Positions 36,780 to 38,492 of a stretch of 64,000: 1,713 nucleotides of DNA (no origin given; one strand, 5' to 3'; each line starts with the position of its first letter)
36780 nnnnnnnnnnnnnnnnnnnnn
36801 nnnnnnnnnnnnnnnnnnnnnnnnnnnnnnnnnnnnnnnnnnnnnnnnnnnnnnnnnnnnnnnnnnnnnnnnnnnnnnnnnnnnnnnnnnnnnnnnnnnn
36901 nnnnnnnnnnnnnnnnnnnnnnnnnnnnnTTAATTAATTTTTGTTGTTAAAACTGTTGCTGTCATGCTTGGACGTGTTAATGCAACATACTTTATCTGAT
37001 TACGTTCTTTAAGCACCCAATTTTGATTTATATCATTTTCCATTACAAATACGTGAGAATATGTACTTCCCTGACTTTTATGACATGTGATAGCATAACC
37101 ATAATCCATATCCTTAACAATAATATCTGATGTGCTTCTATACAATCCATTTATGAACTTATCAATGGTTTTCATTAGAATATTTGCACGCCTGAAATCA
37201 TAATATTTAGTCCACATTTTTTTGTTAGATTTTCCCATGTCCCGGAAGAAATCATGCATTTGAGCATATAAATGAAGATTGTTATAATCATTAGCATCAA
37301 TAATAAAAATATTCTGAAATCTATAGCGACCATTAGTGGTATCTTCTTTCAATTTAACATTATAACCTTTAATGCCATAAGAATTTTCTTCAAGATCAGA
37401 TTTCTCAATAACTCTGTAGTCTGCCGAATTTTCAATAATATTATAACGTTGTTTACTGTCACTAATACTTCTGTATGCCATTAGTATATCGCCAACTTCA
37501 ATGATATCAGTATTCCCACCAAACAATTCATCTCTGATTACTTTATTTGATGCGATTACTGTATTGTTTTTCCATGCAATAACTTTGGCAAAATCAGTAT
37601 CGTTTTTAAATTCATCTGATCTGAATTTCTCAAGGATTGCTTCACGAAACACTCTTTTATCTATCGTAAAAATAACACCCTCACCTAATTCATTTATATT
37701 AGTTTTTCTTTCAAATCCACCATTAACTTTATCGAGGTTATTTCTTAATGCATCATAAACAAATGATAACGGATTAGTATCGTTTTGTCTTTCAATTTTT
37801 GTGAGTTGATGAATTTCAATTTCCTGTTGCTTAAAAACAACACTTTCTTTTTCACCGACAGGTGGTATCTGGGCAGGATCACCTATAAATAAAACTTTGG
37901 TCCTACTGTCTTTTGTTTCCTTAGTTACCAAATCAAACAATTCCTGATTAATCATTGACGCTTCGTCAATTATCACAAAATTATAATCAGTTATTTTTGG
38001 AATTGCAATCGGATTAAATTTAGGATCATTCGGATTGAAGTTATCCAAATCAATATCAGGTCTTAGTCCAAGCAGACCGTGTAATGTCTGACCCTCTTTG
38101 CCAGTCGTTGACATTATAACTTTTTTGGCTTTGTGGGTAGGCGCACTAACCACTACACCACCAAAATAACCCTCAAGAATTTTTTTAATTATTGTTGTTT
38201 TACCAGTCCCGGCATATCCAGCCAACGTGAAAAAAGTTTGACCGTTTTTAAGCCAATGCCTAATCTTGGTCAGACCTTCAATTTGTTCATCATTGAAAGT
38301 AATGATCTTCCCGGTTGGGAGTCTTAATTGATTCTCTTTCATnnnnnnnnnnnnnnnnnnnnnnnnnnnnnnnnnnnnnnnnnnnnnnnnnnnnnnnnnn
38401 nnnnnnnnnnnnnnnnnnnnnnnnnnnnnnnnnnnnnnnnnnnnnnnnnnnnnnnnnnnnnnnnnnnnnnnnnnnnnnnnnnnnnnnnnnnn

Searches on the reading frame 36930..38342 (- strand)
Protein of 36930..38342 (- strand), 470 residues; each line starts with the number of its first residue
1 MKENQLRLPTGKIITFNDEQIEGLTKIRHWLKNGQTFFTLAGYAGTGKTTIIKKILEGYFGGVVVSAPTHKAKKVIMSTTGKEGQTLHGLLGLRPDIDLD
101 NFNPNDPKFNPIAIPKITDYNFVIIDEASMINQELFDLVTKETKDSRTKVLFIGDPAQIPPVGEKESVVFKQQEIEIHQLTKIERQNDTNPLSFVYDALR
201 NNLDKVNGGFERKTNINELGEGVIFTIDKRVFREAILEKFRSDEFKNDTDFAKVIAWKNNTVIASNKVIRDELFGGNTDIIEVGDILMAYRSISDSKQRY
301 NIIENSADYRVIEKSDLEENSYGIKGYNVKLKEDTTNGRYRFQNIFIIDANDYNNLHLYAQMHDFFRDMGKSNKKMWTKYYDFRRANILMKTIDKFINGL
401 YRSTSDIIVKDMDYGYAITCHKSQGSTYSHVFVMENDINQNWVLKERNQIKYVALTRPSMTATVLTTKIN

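Call 14: search_protein_families(library=phrogs, proteins=[window:36930-38342:-], max_evalue=0.001)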
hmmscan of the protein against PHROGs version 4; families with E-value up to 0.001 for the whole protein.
window:36930-38342:- (470 aa): 4 families
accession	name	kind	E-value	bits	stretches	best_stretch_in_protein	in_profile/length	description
phrog_325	-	DNA, RNA and nucleotide metabolism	7.5e-87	293.6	1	14-459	469-861/986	Dda-like helicase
phrog_4412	-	DNA, RNA and nucleotide metabolism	8.4e-36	124.6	2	14-195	329-498/743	exonuclease V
phrog_25471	-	unknown function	3.1e-11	44.6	1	16-159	3-160/162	-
phrog_170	-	other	0.0002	21.9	0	121-185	192-266/323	PhoH-like phosphate starvation-inducible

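Call 16: search_dna_similar(query=window:36930-38342:-, collection=phages, mode=protein, max_rows=15)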
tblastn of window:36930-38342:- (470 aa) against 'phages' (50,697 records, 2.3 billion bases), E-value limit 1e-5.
Records with a match: 2108; places in all: 2112; records where one place covers at least 80% of the query: 1439.
Best place of each record, by identity: <60% 2108.
By first word of the organism name: Escherichia 736; Klebsiella 316; Vibrio 123; Pseudomonas 111; Shigella 88; Aeromonas 78; Acinetobacter 76; Enterobacter 59; Salmonella 49; Enterobacteria 48; and 71 more.
By host as written in the record: Escherichia coli 315; - 289; Klebsiella pneumoniae 109; Pseudomonas aeruginosa 39; Escherichia coli O157:H7 32; Escherichia coli B 28; Aeromonas salmonicida 28; Escherichia coli str. K-12 substr. MG1655 22; and 535 more.
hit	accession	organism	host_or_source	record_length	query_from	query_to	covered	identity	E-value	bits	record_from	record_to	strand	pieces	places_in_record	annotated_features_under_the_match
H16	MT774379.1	uncultured phage cr118_1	human feces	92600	11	466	97%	32.3%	8e-48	182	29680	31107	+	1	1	DNA helicase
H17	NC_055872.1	uncultured phage cr118_1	human feces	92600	11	466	97%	32.3%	8e-48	182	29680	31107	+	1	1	exonuclease V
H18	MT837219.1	Bacteriophage sp.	human fecal samples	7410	17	457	94%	33.1%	8e-48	182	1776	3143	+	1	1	record has no annotation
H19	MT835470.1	Bacteriophage sp.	human fecal samples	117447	10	466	97%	31.0%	5e-41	162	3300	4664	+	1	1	record has no annotation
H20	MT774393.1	uncultured phage cr127_1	human feces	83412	20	464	95%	31.7%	1e-53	200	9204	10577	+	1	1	exodeoxyribonuclease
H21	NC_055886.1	uncultured phage cr127_1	human feces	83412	20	464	95%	31.7%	1e-53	200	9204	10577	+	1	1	exodeoxyribonuclease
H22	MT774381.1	uncultured phage cr3_1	human feces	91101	40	457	89%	33.7%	9e-52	194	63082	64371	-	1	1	DNA helicase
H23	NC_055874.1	uncultured phage cr3_1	human feces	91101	40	457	89%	33.7%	9e-52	194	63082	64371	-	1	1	DNA helicase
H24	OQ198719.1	Caudoviricetes sp. 'Rudgehvirus jaberico'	Bacteroides cellulosilyticus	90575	40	438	85%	35.1%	9e-57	209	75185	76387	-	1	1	hypothetical protein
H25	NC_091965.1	Caudoviricetes sp. 'Rudgehvirus jaberico'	Bacteroides cellulosilyticus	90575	40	438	85%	35.1%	9e-57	209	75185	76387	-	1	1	hypothetical protein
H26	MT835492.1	Bacteriophage sp.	human fecal samples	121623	12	465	97%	30.8%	2e-30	131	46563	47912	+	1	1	record has no annotation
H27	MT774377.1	uncultured phage cr107_1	human feces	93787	39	438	85%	34.0%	2e-50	190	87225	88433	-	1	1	DNA helicase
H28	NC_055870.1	uncultured phage cr107_1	human feces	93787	39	438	85%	34.0%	2e-50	190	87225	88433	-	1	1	Dda-like helicase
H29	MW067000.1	CrAssphage sp. C0521BD4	stool sample from an infant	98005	39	459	90%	32.0%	8e-46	177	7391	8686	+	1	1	putative DNA helicase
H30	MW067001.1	CrAssphage sp. C0521BW15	stool sample from an infant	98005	39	459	90%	32.0%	8e-46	177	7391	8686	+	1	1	putative DNA helicase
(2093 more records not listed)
